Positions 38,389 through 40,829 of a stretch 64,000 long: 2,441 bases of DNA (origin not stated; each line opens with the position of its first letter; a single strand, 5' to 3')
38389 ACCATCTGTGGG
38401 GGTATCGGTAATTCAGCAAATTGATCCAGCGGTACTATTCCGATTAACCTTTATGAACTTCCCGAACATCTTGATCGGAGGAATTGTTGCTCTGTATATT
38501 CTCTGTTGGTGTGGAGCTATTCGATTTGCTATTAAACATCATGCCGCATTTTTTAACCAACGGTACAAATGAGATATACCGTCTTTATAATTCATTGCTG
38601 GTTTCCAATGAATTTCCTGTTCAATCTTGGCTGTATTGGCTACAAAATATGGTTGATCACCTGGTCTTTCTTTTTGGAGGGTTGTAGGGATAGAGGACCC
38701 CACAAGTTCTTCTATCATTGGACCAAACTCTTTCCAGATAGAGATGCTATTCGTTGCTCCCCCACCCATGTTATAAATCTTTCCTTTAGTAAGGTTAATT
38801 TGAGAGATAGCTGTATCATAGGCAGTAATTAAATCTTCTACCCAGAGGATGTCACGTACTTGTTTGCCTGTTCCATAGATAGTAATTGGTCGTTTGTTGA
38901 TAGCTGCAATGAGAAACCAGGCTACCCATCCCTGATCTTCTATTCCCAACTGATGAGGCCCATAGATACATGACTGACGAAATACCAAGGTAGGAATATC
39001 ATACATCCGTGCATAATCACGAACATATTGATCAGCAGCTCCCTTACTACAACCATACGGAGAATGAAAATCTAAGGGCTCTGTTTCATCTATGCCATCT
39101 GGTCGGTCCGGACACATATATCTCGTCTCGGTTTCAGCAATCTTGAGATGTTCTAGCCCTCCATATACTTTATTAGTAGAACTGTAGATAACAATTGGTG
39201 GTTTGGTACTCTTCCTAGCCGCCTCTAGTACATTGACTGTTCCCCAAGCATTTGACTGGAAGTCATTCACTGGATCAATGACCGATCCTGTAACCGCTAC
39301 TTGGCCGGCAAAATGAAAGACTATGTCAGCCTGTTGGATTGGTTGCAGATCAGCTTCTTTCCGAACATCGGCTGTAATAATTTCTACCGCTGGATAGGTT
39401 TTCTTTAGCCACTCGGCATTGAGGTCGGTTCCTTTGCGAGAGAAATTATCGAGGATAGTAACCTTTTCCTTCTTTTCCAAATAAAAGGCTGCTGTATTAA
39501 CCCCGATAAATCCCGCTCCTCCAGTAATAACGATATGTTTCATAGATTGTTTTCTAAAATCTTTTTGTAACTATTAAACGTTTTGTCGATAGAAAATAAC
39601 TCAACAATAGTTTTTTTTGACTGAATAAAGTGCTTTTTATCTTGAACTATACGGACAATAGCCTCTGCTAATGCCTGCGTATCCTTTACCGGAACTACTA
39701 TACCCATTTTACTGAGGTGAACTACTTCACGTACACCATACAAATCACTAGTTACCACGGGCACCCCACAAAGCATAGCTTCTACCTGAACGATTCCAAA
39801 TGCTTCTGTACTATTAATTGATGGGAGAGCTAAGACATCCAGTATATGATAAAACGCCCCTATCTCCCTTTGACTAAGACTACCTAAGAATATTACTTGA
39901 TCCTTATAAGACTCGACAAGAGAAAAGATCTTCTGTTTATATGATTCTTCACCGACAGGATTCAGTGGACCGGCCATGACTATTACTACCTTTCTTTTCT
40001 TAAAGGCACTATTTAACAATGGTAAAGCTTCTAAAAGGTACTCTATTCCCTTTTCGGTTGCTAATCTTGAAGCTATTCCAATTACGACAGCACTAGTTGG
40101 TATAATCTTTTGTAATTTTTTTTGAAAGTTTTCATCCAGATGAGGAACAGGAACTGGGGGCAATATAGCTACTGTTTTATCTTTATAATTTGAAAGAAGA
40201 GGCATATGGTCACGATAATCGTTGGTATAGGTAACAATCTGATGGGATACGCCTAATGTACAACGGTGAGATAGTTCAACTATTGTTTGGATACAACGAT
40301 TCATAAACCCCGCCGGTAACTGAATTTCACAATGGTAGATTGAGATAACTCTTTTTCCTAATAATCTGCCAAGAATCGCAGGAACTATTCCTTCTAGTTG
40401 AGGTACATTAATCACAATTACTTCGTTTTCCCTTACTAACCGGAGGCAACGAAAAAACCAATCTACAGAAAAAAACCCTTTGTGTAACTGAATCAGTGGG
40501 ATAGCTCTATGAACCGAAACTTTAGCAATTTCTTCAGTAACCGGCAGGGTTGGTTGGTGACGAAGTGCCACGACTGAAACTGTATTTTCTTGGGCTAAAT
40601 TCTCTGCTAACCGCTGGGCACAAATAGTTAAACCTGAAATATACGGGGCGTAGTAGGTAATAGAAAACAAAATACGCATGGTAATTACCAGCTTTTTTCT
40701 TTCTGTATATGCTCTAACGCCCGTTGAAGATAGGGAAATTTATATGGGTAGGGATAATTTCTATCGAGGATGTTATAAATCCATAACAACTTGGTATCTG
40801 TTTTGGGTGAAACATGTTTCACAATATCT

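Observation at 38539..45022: A decaprenyl-phosphoarabinose-like, lipid-linked pentose donor pathway built from non-orthologous parts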

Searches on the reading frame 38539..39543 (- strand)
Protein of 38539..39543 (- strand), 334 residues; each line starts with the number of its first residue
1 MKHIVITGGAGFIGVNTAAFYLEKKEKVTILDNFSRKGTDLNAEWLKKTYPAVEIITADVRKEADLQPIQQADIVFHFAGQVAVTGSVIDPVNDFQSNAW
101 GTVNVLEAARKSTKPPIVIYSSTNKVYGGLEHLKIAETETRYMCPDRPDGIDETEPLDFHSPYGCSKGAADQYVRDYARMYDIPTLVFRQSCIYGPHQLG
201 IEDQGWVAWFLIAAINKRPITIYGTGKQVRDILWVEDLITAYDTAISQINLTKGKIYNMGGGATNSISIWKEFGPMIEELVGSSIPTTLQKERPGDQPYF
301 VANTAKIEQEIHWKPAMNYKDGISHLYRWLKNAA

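Call 3: search_protein_families(library=pfam, proteins=[window:38539-39543:-], max_evalue=0.01)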
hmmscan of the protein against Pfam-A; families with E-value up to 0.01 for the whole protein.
window:38539-39543:- (334 aa): 7 families
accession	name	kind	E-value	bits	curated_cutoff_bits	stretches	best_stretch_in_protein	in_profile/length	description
PF01370.27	Epimerase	-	1.4e-43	149.5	20.9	1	4-260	1-240/240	NAD dependent epimerase/dehydratase family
PF16363.11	GDP_Man_Dehyd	-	1.3e-42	146.8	27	1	6-324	2-330/332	GDP-mannose 4,6 dehydratase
PF07993.18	NAD_binding_4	-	9.6e-15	54.9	20.1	1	62-221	72-236/258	Male sterility protein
PF01073.25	3Beta_HSD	-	1.7e-14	53.9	22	1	5-243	1-226/280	3-beta hydroxysteroid dehydrogenase/isomerase family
PF02719.21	Polysacc_synt_2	-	3e-08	33.6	20.2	1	4-125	1-130/293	Polysaccharide biosynthesis protein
PF04321.23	RmlD_sub_bind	-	3.6e-06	26.7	27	1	3-219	2-172/287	RmlD substrate binding domain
PF00106.31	adh_short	-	2.7e-05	24.2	26.6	1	2-68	1-66/195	short chain dehydrogenase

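Call 4: search_protein_families(library=ncbifam, proteins=[window:38539-39543:-], max_evalue=0.01)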
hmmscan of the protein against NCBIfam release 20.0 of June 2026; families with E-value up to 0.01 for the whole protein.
window:38539-39543:- (334 aa): 37 families (the best 25 are shown)
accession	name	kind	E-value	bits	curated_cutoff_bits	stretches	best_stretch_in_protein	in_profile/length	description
TIGR01181.1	dTDP_gluc_dehyt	equivalog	5.3e-47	160.4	365.1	1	4-331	2-312/321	dTDP-glucose 4,6-dehydratase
TIGR01179.1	galE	equivalog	1.3e-43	149.1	262.3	1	4-332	2-327/332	UDP-glucose 4-epimerase GalE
NF007490.0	PRK10084.1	subfamily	5.8e-34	117.6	649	1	3-330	2-334/361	dTDP-glucose 4,6-dehydratase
NF007582.0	PRK10217.1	equivalog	2.2e-31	109.2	698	1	1-330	1-331/355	dTDP-glucose 4,6-dehydratase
TIGR04180.1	EDH_00030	hypoth_equivalog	2.4e-29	102.3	475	1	4-317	1-296/297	NAD-dependent 4,6-dehydratase LegB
NF007956.0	PRK10675.1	subfamily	1.8e-25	89.8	394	1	4-330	3-329/338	UDP-glucose 4-epimerase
TIGR02622.1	CDP_4_6_dhtase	equivalog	5e-19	68.7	278.45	1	2-181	5-172/352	CDP-glucose 4,6-dehydratase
NF011728.1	PRK15181.1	equivalog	2e-18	66.5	760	1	2-330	16-337/348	Vi polysaccharide biosynthesis UDP-N-acetylglucosaminuronic acid C-4 epimerase TviC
TIGR02197.1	heptose_epim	equivalog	4.8e-18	65.4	274.6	1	4-331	1-314/316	ADP-glyceromanno-heptose 6-epimerase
NF043036.1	ErythonDh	equivalog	1.1e-13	51.1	325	1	3-185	2-171/321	D-erythronate dehydrogenase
NF042423.1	oxyalk_red_Shew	equivalog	3.4e-11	42.8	580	1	2-198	9-179/331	2-alkyl-3-oxoalkanoate reductase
NF008872.0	PRK11908.1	equivalog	9e-10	38.1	294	1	1-277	1-267/349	bifunctional UDP-4-keto-pentose/UDP-xylose synthase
TIGR03466.1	HpnA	hypoth_equivalog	3.6e-09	36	367.65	1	4-141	3-131/327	hopanoid-associated sugar epimerase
NF047922.1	GDPFucSynFcl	equivalog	5.1e-09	36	500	1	215-330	192-301/308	GDP-L-fucose synthase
NF041015.1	UDPsulfquin_syn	equivalog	1.2e-08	34.3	575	1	4-247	3-279/384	UDP-sulfoquinovose synthase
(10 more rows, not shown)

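Call 6: search_solved_structures(query=window:38539-39543:-, max_evalue=1e-20, show_alignments=2)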
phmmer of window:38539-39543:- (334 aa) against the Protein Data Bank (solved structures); distinct sequences matched with E-value up to 1e-20: 26.
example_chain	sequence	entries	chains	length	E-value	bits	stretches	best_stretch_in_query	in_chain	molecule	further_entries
9rl0_E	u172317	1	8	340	6e-91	308.3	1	3-332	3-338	CDP-tyvelose 2-epimerase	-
1orr_A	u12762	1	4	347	5.3e-90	305.2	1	3-331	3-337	CDP-tyvelose-2-epimerase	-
8du1_A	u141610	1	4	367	3.6e-31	111.8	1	1-330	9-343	dTDP-glucose 4,6-dehydratase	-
6bwl_A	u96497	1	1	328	5.2e-29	104.7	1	4-332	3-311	Pal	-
1g1a_A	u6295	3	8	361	1.5e-28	103.2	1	4-330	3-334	DTDP-D-GLUCOSE 4,6-DEHYDRATASE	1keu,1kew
6bi4_A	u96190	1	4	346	1.2e-27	100.3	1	3-331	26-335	dTDP-glucose 4,6-dehydratase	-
7ys8_A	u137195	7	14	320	1.8e-27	99.7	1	5-329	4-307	UDP-glucose 4-epimerase | UDP-glucose 4-epimerase along with EC 5.1.3.2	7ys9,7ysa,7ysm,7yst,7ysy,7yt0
4zrm_A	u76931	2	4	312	7.9e-27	97.5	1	3-326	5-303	UDP-glucose 4-epimerase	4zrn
2hun_A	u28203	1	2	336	1.1e-26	97.1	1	4-331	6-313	336aa long hypothetical dTDP-glucose 4,6-dehydratase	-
1bxk_A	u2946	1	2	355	3.4e-25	92.1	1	1-330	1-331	PROTEIN (DTDP-GLUCOSE 4,6-DEHYDRATASE)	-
6dnt_A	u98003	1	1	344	1.7e-24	89.9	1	2-329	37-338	NAD-dependent epimerase/dehydratase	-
2p5u_A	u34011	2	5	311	3e-23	85.8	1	4-324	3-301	UDP-glucose 4-epimerase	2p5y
6pmh_A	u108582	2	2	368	9.8e-23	84.1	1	2-330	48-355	UDP-glucose 4-epimerase related protein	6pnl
1r6d_A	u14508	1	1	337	5.6e-22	81.6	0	4-331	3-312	TDP-glucose-4,6-dehydratase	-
8vr2_A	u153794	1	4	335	1.2e-21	80.5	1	2-331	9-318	NAD-dependent epimerase/dehydratase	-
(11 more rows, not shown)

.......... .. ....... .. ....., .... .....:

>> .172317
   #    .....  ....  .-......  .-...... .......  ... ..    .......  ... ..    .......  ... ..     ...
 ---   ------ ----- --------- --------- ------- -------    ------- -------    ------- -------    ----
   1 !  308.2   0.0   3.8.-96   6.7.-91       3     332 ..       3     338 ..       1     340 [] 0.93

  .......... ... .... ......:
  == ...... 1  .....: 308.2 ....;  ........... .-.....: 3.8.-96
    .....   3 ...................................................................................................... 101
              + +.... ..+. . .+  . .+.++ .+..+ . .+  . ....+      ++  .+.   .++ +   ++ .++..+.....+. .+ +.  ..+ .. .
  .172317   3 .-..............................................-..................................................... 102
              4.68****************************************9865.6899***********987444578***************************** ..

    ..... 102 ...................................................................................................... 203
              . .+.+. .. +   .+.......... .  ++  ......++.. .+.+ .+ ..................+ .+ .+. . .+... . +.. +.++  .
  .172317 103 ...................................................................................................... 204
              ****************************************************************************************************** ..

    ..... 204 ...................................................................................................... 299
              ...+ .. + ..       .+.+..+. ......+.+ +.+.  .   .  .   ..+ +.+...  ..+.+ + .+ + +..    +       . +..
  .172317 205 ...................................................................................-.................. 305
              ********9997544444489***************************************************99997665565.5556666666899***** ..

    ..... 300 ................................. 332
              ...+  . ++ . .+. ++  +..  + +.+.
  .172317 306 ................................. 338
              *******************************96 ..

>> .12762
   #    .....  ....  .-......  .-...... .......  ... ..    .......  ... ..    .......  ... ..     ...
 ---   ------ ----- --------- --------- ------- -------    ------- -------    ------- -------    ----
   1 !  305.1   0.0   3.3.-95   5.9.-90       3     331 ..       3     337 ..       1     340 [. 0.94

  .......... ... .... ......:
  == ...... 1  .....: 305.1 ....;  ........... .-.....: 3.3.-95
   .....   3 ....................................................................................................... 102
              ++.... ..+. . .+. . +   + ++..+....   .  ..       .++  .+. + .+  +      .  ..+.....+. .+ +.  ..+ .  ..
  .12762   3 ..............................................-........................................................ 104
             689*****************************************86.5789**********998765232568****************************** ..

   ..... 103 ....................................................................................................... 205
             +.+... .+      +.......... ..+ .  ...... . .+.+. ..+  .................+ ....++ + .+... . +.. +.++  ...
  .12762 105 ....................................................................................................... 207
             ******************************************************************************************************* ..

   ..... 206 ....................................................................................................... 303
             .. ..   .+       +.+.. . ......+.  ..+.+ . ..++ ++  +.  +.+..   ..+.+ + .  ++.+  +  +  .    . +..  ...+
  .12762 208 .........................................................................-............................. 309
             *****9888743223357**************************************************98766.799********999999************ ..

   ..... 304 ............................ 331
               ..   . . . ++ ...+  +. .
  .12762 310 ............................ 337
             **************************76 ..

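Call 75: find_related_loci(query=A3, collection=metagenome_contigs, flank=8000)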
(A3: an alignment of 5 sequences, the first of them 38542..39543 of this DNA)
Query A3 (334 aa) in metagenome_contigs; peptide patterns used: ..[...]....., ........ (x = any residue, [..] = any of these).
600 stretches matched a pattern (row limit reached: there are more); 597 encode a relative of the query (tblastn E <= 1e-3); the best 80 are kept; 80 distinct loci.
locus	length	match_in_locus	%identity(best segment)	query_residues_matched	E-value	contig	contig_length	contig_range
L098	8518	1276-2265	58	5-331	8e-131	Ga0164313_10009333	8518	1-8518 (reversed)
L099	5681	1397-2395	56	2-331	9e-129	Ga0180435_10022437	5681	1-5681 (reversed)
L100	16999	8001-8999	57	2-331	2e-128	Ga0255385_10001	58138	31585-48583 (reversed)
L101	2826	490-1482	58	5-332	1e-133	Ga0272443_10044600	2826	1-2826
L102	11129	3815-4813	58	2-331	2e-127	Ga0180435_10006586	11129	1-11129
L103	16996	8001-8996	57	3-331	1e-126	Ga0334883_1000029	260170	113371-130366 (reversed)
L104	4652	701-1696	56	2-330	2e-127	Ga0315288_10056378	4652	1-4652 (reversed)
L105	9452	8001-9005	55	2-333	3e-126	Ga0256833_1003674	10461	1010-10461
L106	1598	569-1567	56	2-331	3e-136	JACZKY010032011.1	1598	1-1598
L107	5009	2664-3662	57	2-331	6e-127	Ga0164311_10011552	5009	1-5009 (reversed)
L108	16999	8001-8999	55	2-331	9e-126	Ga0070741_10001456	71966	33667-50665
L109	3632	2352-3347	54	2-330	5e-128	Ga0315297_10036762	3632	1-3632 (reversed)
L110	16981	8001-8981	57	6-329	3e-125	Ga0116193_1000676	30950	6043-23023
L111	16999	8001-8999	56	2-331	6e-125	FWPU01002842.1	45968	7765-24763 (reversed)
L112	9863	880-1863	54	6-330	2e-124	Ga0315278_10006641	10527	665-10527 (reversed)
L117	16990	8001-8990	54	1-330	7e-124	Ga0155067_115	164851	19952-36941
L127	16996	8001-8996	54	3-331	2e-122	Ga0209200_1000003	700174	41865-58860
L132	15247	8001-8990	53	2-331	2e-122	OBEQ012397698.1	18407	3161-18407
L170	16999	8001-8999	52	2-331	4e-118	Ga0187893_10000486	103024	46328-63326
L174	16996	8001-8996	53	3-331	3e-118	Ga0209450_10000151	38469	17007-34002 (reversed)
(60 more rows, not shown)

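Call 82: search_protein_families(library=pfam, proteins=[L170:14283-16999:+, L170:12100-14262:+, L117:5567-7288:+, L132:1920-2669:+, L174:2429-3388:-, L127:1630-2445:-, L107:3725-4888:+], max_evalue=0.001)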
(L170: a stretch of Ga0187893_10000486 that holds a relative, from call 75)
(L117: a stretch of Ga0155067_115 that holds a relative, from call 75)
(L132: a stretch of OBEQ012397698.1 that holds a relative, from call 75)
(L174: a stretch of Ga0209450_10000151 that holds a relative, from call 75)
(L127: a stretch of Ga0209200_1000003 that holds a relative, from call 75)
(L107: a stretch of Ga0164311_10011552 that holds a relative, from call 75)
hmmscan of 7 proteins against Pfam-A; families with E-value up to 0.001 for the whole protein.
L170:14283-16999:+ (905 aa): 2 families
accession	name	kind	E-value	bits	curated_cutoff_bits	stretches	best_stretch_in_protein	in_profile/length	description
PF13231.12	PMT_2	-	1.4e-07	32.3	26.1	1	124-192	25-93/160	Dolichyl-phosphate-mannose-protein mannosyltransferase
PF02366.24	PMT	-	0.00023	21.3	22.7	1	79-192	41-155/245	Dolichyl-phosphate-mannose-protein mannosyltransferase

L170:12100-14262:+ (720 aa): 1 family
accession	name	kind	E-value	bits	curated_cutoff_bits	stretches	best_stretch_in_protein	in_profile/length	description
PF13231.12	PMT_2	-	3.7e-08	34.2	26.1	1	267-422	11-158/160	Dolichyl-phosphate-mannose-protein mannosyltransferase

L117:5567-7288:+ (573 aa): 0 families

L132:1920-2669:+ (249 aa): 3 families
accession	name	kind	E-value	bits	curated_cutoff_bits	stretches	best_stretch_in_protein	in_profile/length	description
PF00535.33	Glycos_transf_2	-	4.6e-28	98.7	23.3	1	7-172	1-168/168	Glycosyl transferase family 2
PF10111.15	Glyco_tranf_2_2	-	5.4e-06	26.5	27.3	1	7-98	1-92/276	Glycosyltransferase like family 2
PF13641.12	Glyco_tranf_2_3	-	6.8e-05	23.4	27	1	6-215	3-208/230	Glycosyltransferase like family 2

L174:2429-3388:- (319 aa): 2 families
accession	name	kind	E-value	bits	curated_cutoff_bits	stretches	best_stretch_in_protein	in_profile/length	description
PF00288.32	GHMP_kinases_N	-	1.2e-16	61.1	22.3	1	80-157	10-83/87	GHMP kinases N terminal domain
PF08544.19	GHMP_kinases_C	-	2.9e-14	53.6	21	1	224-303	1-83/85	GHMP kinases C terminal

L127:1630-2445:- (271 aa): 1 family
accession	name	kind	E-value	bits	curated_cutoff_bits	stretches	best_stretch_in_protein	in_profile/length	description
PF00696.33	AA_kinase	-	3.7e-27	96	24.9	1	9-247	2-233/234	Amino acid kinase family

L107:3725-4888:+ (387 aa): 6 families
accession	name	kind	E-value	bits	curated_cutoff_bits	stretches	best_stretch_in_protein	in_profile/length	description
PF00534.26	Glycos_transf_1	-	5.5e-24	85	26.4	1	188-360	3-167/172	Glycosyl transferases group 1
PF13692.12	Glyco_trans_1_4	-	5.2e-19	69.3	27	1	201-350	2-141/142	Glycosyl transferases group 1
PF13439.12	Glyco_transf_4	-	4.2e-18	66.4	28.5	1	15-177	2-166/170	Glycosyltransferase Family 4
PF13579.12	Glyco_trans_4_4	-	5e-17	63.1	29.7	1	16-173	2-155/158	Glycosyl transferase 4-like domain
PF20706.3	GT4-conflict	-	5.5e-07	29.3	26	0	284-364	282-370/385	Family 4 Glycosyltransferase in conflict systems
PF08323.17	Glyco_transf_5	-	0.00018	21.7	22.7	1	12-60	11-59/239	Starch synthase catalytic domain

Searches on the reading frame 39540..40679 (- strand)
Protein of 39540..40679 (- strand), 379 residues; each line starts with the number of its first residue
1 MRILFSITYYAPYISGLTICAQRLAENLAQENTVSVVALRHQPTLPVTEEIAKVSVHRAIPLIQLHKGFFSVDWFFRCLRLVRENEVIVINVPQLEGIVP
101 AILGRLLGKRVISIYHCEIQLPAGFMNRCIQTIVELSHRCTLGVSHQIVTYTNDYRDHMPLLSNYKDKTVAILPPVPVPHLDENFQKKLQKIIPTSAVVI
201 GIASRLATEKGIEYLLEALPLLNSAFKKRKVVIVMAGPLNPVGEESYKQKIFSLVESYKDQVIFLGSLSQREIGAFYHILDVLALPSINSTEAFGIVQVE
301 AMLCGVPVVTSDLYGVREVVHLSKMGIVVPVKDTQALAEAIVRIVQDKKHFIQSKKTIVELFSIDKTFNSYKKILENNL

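Call 3: search_protein_families(library=pfam, proteins=[window:39540-40679:-], max_evalue=0.01)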
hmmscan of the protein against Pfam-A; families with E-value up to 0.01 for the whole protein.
window:39540-40679:- (379 aa): 5 families
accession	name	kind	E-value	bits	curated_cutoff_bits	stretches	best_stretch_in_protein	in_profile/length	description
PF00534.26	Glycos_transf_1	-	7.5e-34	117.2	26.4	1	193-349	11-160/172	Glycosyl transferases group 1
PF13692.12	Glyco_trans_1_4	-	5.6e-29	101.7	27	1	199-347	3-142/142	Glycosyl transferases group 1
PF20706.3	GT4-conflict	-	7.9e-07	28.8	26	1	172-357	176-367/385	Family 4 Glycosyltransferase in conflict systems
PF13439.12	Glyco_transf_4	-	3.5e-05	24.4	28.5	1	15-155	2-144/170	Glycosyltransferase Family 4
PF13579.12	Glyco_trans_4_4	-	0.00027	21.8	29.7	1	16-170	2-153/158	Glycosyl transferase 4-like domain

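Call 4: search_protein_families(library=ncbifam, proteins=[window:39540-40679:-], max_evalue=0.01)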
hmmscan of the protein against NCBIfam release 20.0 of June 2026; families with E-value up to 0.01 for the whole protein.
window:39540-40679:- (379 aa): 41 families (the best 25 are shown)
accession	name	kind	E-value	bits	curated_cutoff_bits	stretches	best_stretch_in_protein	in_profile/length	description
NF041876.1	EPS_EpsE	equivalog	3e-21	76.1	400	1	197-353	214-367/389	exopolysaccharide biosynthesis GT4 family glycosyltransferase EpsE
TIGR03999.1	thiol_BshA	equivalog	2.4e-19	69.5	273.7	1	210-376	212-371/375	N-acetyl-alpha-D-glucosaminyl L-malate synthase BshA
TIGR02149.1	glgA_Coryne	subfamily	3.8e-18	65.8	302.4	1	200-374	207-390/391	glycogen synthase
NF012028.0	PRK15484.1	subfamily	6.7e-18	64.9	618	1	181-376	175-376/380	lipopolysaccharide N-acetylglucosaminyltransferase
TIGR03088.1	stp2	hypoth_equivalog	9.3e-18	64.4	409.05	1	196-378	193-373/374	TIGR03088 family PEP-CTERM/XrtA system glycosyltransferase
TIGR04157.1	glyco_rSAM_CFB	subfamily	3.7e-17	62.4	400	1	197-348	227-368/406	TIGR04157 family glycosyltransferase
TIGR04063.1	stp3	hypoth_equivalog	2.1e-16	59.9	442.05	1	195-359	211-372/397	TIGR04063 family PEP-CTERM/XrtA system glycosyltransferase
TIGR03449.1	mycothiol_MshA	equivalog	2.2e-16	59.8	462.5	1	188-355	211-377/406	D-inositol-3-phosphate glycosyltransferase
TIGR04047.1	MSMEG_0565_glyc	hypoth_equivalog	2.7e-16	59.6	259.85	1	210-367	206-363/373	MSMEG_0565 family glycosyltransferase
NF038298.1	EPS_HpsO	equivalog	3.7e-14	52.3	575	1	185-350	187-355/388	hormogonium polysaccharide biosynthesis glycosyltransferase HpsO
NF038295.1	EPS_HpsP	equivalog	2.5e-13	49.8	550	1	184-352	194-357/388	hormogonium polysaccharide biosynthesis glycosyltransferase HpsP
NF047684.1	TeichurnBiosyTuaC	equivalog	3.1e-12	46.1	550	1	188-360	210-367/391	teichuronic acid biosynthesis protein TuaC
NF046085.1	XrtY_assoc_Gly1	equivalog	8.3e-12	44.6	400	1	193-369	205-369/387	XrtY-associated glycosyltransferase XYAG1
NF038255.1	exopoly_VpsD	equivalog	1.7e-11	43.6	300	1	182-376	188-377/381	VpsD family glycosyltransferase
NF038011.1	PelF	equivalog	1.8e-11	43.8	100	1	145-359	258-469/489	GT4 family glycosyltransferase PelF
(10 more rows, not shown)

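Call 63: search_solved_structures(query=window:39540-40679:-, max_evalue=0.000001, show_alignments=0)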
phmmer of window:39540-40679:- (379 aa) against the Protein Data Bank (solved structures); distinct sequences matched with E-value up to 0.000001: 44.
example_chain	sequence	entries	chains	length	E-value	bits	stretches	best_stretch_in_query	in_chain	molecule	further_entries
6kih_A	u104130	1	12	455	1.8e-15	60.4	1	190-348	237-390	Tll1590 protein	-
5d00_A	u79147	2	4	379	4.8e-11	45.8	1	228-372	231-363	N-acetyl-alpha-D-glucosaminyl L-malate synthase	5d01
3c4q_A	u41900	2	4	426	9.2e-11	44.9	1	190-357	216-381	Predicted glycosyltransferases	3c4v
3c48_A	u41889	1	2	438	9.7e-11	44.8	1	190-357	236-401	Predicted glycosyltransferases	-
2jjm_A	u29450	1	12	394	1e-09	41.5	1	241-374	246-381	GLYCOSYL TRANSFERASE, GROUP 1 FAMILY PROTEIN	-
3mbo_A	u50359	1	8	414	1.2e-09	41.3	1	241-374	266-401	Glycosyltransferase, group 1 family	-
4n9w_A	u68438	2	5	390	2e-09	40.5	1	208-348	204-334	GDP-mannose-dependent alpha-(1-2)-phosphatidylinositol mannosyltransferase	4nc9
2gej_A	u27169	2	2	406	2.2e-09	40.4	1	208-348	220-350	PHOSPHATIDYLINOSITOL MANNOSYLTRANSFERASE (PimA)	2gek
6n1x_A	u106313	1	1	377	8.1e-09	38.5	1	256-358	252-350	Glycosyltransferase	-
6d9t_A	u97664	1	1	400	9e-09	38.3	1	256-358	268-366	Glycosyl transferase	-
3oka_A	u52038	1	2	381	1e-08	38.2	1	188-347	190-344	GDP-mannose-dependent alpha-(1-6)-phosphatidylinositol monomannoside mannosyltransferase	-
3okc_A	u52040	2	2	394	1.1e-08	38.1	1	188-347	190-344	GDP-mannose-dependent alpha-(1-6)-phosphatidylinositol monomannoside mannosyltransferase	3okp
9m88_C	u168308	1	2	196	3.1e-08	36.6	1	207-346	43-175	Glycogen synthase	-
2bfw_A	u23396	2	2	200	3.3e-08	36.5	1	207-346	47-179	GLGA GLYCOGEN SYNTHASE | PGS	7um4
3fro_A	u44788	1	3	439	6.4e-08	35.6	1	208-373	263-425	GlgA glycogen synthase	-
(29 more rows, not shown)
